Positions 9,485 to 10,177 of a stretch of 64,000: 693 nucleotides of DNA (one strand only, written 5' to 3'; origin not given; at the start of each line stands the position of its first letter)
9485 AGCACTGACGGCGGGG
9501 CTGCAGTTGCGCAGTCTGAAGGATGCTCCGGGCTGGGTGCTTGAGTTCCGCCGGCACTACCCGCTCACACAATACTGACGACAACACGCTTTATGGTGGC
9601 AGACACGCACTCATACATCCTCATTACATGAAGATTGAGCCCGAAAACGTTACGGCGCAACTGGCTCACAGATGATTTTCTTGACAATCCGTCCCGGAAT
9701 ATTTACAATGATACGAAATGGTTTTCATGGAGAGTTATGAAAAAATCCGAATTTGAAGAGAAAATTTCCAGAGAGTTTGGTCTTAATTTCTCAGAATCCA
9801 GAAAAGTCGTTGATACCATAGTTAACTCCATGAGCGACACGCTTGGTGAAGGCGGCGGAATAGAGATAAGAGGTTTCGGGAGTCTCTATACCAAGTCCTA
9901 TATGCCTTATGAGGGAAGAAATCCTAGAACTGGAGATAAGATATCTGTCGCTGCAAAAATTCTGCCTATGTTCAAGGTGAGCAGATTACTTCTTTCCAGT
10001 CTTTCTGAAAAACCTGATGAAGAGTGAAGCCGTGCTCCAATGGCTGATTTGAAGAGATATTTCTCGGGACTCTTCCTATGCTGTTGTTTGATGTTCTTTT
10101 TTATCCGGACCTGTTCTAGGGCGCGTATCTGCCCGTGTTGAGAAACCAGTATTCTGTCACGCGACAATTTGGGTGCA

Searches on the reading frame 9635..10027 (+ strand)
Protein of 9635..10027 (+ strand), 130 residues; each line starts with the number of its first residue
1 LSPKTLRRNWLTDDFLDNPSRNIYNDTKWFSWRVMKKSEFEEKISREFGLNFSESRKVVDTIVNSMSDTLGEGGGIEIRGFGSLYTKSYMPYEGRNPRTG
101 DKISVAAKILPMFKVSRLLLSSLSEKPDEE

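Call 90: search_protein_families(library=pfam, proteins=[window:9635-10027:+], max_evalue=0.1)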
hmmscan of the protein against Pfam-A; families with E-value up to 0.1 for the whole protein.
window:9635-10027:+ (130 aa): 4 families
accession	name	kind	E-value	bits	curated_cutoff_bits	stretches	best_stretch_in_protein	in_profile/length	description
PF00216.26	Bac_DNA_binding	-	6e-19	68.5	22.4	1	35-120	1-86/90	Bacterial DNA-binding protein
PF18291.6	HU-HIG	-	0.0064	17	26.2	1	35-87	32-84/125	HU domain fused to wHTH, Ig, or Glycine-rich motif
PF18175.6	HU-CCDC81_bac_2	-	0.0065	16.8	35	1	44-88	7-51/70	CCDC81-like prokaryotic HU domain 2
PF04371.20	PAD_porph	-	0.096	12.3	25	1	63-116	122-175/321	Porphyromonas-type peptidyl-arginine deiminase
